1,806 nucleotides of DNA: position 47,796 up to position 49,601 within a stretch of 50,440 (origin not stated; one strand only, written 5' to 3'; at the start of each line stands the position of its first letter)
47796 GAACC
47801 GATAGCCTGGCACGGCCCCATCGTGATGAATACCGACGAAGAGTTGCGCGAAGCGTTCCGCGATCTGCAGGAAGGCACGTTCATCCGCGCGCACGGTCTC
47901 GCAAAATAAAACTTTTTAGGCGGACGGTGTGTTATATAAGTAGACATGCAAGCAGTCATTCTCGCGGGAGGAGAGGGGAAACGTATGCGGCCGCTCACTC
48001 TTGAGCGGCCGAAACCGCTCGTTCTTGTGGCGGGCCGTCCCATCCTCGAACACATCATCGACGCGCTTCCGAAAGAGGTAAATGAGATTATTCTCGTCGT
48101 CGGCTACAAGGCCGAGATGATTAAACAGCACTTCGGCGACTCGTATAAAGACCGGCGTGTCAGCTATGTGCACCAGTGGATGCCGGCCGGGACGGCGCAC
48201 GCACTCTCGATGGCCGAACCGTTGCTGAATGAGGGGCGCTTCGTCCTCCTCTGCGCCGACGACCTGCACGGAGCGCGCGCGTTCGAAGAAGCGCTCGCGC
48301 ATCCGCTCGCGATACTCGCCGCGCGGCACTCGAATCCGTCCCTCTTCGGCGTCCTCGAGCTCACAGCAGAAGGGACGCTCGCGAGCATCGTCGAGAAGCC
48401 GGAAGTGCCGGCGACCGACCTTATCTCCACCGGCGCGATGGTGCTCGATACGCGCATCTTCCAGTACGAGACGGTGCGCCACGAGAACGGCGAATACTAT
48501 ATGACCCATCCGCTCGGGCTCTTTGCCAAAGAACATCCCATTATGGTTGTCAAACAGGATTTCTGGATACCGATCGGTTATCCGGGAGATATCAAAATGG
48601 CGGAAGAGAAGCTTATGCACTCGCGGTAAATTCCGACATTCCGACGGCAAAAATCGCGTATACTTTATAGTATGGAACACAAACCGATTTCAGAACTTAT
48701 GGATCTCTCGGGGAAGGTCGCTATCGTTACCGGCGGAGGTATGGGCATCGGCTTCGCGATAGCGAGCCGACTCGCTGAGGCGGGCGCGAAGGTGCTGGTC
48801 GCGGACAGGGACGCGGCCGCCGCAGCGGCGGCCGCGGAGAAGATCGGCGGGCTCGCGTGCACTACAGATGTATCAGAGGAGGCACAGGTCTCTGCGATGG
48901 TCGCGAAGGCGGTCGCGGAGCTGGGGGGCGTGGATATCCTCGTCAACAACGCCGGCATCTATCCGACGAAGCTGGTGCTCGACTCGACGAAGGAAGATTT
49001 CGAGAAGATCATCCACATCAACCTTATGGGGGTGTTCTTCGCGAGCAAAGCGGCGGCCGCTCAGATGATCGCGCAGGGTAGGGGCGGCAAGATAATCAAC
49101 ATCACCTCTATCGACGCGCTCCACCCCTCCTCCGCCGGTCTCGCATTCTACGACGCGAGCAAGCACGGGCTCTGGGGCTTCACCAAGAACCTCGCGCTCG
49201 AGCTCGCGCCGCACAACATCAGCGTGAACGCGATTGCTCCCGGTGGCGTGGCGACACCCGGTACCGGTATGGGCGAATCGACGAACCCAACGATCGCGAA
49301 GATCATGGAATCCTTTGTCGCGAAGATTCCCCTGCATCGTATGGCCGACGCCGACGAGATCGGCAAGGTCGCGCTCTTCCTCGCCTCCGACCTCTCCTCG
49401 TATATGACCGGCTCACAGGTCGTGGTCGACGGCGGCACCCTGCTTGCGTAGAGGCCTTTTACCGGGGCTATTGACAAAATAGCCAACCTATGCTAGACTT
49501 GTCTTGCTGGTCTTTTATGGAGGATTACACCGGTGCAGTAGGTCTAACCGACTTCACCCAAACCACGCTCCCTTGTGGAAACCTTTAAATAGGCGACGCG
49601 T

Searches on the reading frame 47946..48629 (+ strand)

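Call 56: search_protein_families(library=pfam, proteins=[window:47946-48629:+], max_evalue=0.00001)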
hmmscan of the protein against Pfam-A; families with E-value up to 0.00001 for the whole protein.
window:47946-48629:+ (227 aa): 2 families
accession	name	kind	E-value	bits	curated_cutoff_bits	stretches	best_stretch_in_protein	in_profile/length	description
PF00483.29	NTP_transferase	-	1.6e-31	110.2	21.2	1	3-221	2-240/245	Nucleotidyl transferase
PF12804.13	NTP_transf_3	-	6.9e-12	46.3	27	1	3-106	1-95/160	MobA-like NTP transferase domain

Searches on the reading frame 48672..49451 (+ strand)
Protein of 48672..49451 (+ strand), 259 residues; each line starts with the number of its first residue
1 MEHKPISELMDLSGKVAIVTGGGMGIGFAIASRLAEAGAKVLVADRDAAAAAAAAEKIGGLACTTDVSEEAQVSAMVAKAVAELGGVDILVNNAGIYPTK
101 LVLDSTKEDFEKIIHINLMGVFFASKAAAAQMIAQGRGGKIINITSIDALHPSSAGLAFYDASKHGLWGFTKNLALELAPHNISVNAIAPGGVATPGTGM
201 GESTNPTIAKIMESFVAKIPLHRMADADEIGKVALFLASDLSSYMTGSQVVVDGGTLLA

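Call 7: find_encoding_contigs(protein=window:48672-49451:+, flank=6000, max_places=10)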
Protein window:48672-49451:+ (259 aa): no gene with exactly this product is on record in the collection.

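Call 29: find_homologous_proteins(query=window:48672-49451:+, max_evalue=1e-30)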
Query window:48672-49451:+ (259 aa): 7582 proteins with E <= 1e-30 among 8000 candidates; the best 120 are listed.
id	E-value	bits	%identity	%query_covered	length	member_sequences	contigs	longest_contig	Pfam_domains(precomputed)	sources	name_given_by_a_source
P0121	2.0e-150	517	100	97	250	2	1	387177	PF08659.17,PF13561.13,PF00106.32,PF03807.24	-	-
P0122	1.3e-140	485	89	100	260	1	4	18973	PF08659.17,PF13561.13,PF00106.32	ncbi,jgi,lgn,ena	-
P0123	3.1e-138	477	88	100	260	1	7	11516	PF08659.17,PF13561.13,PF23441.1,PF00106.32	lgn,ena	-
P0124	4.8e-137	473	86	100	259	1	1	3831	PF08659.17,PF13561.13,PF00106.32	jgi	jgi:2-deoxy-D-gluconate 3-dehydrogenase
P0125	2.3e-135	468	85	100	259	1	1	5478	PF08659.17,PF13561.13,PF23441.1,PF00106.32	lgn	-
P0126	8.5e-135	466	84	100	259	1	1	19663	PF08659.17,PF13561.13,PF00106.32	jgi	jgi:2-deoxy-D-gluconate 3-dehydrogenase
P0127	2.2e-133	461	85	100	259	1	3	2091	PF08659.17,PF13561.13,PF23441.1,PF00106.32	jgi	-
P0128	2.3e-130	451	84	100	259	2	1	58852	PF08659.17,PF13561.13,PF00106.32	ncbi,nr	ncbi:MAG: SDR family oxidoreductase [Patescibacteria group bacterium]|nr:SDR family oxidoreductase [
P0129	7.9e-130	450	81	100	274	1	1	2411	PF08659.17,PF13561.13,PF23441.1,PF00106.32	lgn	-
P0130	8.2e-130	450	89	97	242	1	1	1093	PF08659.17,PF13561.13,PF00106.32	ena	-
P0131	1.3e-129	449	82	100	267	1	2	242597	PF08659.17,PF13561.13,PF23441.1,PF00106.32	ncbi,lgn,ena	-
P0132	1.6e-129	449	80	100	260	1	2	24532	PF08659.17,PF13561.13,PF00106.32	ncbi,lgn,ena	-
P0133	1.2e-128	446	82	100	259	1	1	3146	PF08659.17,PF13561.13,PF00106.32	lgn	-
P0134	9.2e-128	443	83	100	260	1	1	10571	PF08659.17,PF13561.13,PF23441.1,PF00106.32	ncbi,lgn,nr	ncbi:MAG: SDR family NAD(P)-dependent oxidoreductase [Candidatus Kaiserbacteria bacterium]|nr:SDR fa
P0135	1.2e-127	442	85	97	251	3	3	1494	PF08659.17,PF13561.13,PF00106.32,PF01370.28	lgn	-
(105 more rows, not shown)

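Call 31: find_encoding_contigs(protein=P0122, flank=3000, max_places=4)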
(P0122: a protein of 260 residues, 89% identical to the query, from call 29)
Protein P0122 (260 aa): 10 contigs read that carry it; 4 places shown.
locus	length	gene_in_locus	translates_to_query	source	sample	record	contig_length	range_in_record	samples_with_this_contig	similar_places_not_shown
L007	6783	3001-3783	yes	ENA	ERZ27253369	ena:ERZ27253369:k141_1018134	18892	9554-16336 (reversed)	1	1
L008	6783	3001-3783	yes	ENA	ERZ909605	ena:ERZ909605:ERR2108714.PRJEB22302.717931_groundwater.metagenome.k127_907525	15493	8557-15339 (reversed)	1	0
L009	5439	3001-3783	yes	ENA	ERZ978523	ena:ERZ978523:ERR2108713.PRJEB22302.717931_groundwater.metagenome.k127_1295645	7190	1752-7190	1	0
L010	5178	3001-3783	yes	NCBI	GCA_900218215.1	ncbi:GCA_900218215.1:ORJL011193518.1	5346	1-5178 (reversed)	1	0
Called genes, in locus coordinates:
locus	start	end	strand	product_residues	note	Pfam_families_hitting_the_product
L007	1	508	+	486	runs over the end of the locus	PF00005:ABC_tran, PF02463:SMC_N (faint), PF03193:RsgA_GTPase (faint), PF13191:AAA_16 (faint), PF13476:AAA_23 (faint), PF13555:AAA_29 (faint), PF13304:AAA_21 (weak), PF00005:ABC_tran, +1 more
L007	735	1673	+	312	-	PF00438:S-AdoMet_synt_N, PF02772:S-AdoMet_synt_M, PF02773:S-AdoMet_synt_C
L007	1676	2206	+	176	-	PF00293:NUDIX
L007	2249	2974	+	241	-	PF00483:NTP_transferase, PF01128:IspD (weak), PF12804:NTP_transf_3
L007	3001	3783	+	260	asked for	PF00106:adh_short, PF08659:KR, PF13561:adh_short_C2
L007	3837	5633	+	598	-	PF00009:GTP_EFTU, PF01926:MMR_HSR1, PF03144:GTP_EFTU_D2, PF22042:EF-G_D2 (weak), PF00679:EFG_C, PF21018:BipA_C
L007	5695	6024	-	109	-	-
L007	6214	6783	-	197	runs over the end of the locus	-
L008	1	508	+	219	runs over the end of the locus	?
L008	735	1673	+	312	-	PF00438:S-AdoMet_synt_N, PF02772:S-AdoMet_synt_M, PF02773:S-AdoMet_synt_C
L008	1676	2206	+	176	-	PF00293:NUDIX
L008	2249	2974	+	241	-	PF00483:NTP_transferase, PF01128:IspD (weak), PF12804:NTP_transf_3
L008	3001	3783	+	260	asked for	PF00106:adh_short, PF08659:KR, PF13561:adh_short_C2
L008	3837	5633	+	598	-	PF00009:GTP_EFTU, PF01926:MMR_HSR1, PF03144:GTP_EFTU_D2, PF22042:EF-G_D2 (weak), PF00679:EFG_C, PF21018:BipA_C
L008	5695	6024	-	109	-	-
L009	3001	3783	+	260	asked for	PF00106:adh_short, PF08659:KR, PF13561:adh_short_C2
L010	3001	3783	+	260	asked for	PF00106:adh_short, PF08659:KR, PF13561:adh_short_C2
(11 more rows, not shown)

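Call 32: find_encoding_contigs(protein=P0123, flank=3000, max_places=4)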
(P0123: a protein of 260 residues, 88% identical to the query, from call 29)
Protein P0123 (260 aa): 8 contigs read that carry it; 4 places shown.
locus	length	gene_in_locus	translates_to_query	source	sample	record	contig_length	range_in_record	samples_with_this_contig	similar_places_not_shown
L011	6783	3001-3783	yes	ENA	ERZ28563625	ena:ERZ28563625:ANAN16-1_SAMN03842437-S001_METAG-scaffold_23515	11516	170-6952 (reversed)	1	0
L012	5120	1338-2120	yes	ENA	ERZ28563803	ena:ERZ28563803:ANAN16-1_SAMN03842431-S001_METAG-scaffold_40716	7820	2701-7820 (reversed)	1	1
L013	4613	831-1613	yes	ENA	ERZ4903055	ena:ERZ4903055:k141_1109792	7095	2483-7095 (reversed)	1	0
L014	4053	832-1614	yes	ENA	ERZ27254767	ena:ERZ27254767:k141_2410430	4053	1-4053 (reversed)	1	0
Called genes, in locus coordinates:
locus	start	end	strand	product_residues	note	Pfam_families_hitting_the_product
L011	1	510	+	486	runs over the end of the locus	PF00005:ABC_tran, PF02463:SMC_N (faint), PF03193:RsgA_GTPase (faint), PF13476:AAA_23 (faint), PF13555:AAA_29 (faint), PF13401:AAA_22 (faint), PF13304:AAA_21 (weak), PF00005:ABC_tran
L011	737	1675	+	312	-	PF00438:S-AdoMet_synt_N, PF02772:S-AdoMet_synt_M, PF02773:S-AdoMet_synt_C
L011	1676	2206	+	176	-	PF00293:NUDIX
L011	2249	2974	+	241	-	PF00483:NTP_transferase, PF01128:IspD (weak), PF12804:NTP_transf_3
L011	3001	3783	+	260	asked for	PF23441:SDR (weak), PF00106:adh_short, PF08659:KR, PF13561:adh_short_C2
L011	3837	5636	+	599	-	PF00009:GTP_EFTU, PF01926:MMR_HSR1 (weak), PF22042:EF-G_D2 (weak), PF03144:GTP_EFTU_D2, PF00679:EFG_C, PF21018:BipA_C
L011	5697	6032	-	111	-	-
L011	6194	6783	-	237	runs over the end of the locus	-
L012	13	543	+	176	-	PF00293:NUDIX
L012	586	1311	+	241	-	PF00483:NTP_transferase, PF01128:IspD (weak), PF12804:NTP_transf_3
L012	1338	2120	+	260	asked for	PF23441:SDR (weak), PF00106:adh_short, PF08659:KR, PF13561:adh_short_C2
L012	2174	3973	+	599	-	PF00009:GTP_EFTU, PF01926:MMR_HSR1 (weak), PF22042:EF-G_D2 (weak), PF03144:GTP_EFTU_D2, PF00679:EFG_C, PF21018:BipA_C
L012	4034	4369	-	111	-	-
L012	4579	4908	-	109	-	-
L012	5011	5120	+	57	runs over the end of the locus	-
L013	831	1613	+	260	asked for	PF23441:SDR (weak), PF00106:adh_short, PF08659:KR, PF13561:adh_short_C2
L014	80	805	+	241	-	PF00483:NTP_transferase, PF12804:NTP_transf_3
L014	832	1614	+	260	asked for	PF23441:SDR (weak), PF00106:adh_short, PF08659:KR, PF13561:adh_short_C2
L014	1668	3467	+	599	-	PF00009:GTP_EFTU, PF01926:MMR_HSR1 (weak), PF22042:EF-G_D2 (weak), PF03144:GTP_EFTU_D2, PF00679:EFG_C, PF21018:BipA_C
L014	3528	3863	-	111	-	-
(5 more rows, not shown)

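Call 33: find_encoding_contigs(protein=P0128, flank=3000, max_places=3)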
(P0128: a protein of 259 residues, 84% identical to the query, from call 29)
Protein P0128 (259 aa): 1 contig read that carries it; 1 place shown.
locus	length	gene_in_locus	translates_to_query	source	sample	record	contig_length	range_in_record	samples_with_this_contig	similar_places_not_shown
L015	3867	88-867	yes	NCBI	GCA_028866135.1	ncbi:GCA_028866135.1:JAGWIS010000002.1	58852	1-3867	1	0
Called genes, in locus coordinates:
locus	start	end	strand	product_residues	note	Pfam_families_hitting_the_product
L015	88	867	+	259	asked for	PF00106:adh_short, PF08659:KR, PF13561:adh_short_C2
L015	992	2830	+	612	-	PF00009:GTP_EFTU, PF01926:MMR_HSR1 (weak), PF02421:FeoB_N (faint), PF22042:EF-G_D2 (weak), PF03144:GTP_EFTU_D2, PF00679:EFG_C, PF21018:BipA_C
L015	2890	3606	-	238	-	PF00156:Pribosyltran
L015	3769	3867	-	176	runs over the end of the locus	-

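Call 46: list_cluster_members(proteins=[P0121])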
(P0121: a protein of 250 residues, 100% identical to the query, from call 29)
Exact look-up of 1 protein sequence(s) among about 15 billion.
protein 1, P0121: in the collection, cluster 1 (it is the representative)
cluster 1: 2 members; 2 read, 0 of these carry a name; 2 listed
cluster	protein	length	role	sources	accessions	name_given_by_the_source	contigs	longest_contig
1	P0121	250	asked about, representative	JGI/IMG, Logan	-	-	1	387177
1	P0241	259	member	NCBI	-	-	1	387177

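Call 49: find_encoding_contigs(protein=P0124, flank=2500, max_places=2)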
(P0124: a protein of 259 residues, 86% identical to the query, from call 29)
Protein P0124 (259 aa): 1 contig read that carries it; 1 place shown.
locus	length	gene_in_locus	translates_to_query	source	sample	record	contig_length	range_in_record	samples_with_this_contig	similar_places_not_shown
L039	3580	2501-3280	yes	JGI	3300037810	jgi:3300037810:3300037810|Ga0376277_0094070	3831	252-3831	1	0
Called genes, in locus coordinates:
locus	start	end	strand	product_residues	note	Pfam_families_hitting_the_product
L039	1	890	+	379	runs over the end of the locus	?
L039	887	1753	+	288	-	PF02678:Pirin, PF05726:Pirin_C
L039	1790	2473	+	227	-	PF00483:NTP_transferase, PF12804:NTP_transf_3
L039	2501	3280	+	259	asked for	PF00106:adh_short, PF08659:KR, PF13561:adh_short_C2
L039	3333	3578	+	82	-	?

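Call 50: find_encoding_contigs(protein=P0125, flank=2500, max_places=2)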
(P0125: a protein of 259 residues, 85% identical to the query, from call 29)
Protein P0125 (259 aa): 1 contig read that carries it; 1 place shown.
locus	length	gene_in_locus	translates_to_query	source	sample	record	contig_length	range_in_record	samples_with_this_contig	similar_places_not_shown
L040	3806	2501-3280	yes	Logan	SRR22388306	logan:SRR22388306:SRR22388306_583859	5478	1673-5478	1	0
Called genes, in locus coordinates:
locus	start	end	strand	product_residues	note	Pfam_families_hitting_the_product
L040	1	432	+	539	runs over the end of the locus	PF17767:NAPRTase_N, PF17956:NAPRTase_C (weak)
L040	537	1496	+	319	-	PF03747:ADP_ribosyl_GH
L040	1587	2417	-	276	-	PF00300:His_Phos_1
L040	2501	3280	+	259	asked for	PF00106:adh_short, PF08659:KR, PF23441:SDR, PF13561:adh_short_C2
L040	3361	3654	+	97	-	-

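Call 51: find_encoding_contigs(protein=P0126, flank=2500, max_places=2)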
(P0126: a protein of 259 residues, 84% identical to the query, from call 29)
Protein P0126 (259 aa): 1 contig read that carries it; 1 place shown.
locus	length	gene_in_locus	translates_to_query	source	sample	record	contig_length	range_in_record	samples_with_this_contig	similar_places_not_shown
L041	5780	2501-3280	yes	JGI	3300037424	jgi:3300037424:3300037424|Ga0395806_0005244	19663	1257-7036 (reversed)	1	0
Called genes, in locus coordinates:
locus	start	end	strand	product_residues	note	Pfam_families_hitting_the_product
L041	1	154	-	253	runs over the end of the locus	PF01479:S4, PF00849:PseudoU_synth_2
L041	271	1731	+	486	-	PF03193:RsgA_GTPase (faint), PF25201:nSTAND6 (faint), PF00005:ABC_tran, PF02463:SMC_N (faint), PF13191:AAA_16 (faint), PF13476:AAA_23 (faint), PF13304:AAA_21 (weak), PF00005:ABC_tran, +5 more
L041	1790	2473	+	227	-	PF00483:NTP_transferase, PF12804:NTP_transf_3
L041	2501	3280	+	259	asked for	PF00106:adh_short, PF08659:KR, PF13561:adh_short_C2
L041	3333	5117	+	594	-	PF00009:GTP_EFTU, PF01926:MMR_HSR1, PF02421:FeoB_N (weak), PF22042:EF-G_D2 (weak), PF03144:GTP_EFTU_D2, PF00679:EFG_C, PF21018:BipA_C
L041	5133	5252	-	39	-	-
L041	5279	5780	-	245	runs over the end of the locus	PF00156:Pribosyltran (weak)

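Call 56: search_protein_families(library=pfam, proteins=[window:48672-49451:+], max_evalue=0.00001)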
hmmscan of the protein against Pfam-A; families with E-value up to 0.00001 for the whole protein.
window:48672-49451:+ (259 aa): 3 families
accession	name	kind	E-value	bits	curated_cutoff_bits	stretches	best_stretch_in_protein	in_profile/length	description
PF13561.12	adh_short_C2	-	7.1e-63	212.8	27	1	25-255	7-234/236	Enoyl-(Acyl carrier protein) reductase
PF00106.31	adh_short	-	8.9e-57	192.2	26.6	1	15-198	1-187/195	short chain dehydrogenase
PF08659.16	KR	-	5.4e-08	33.4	22.6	1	17-115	3-110/180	KR domain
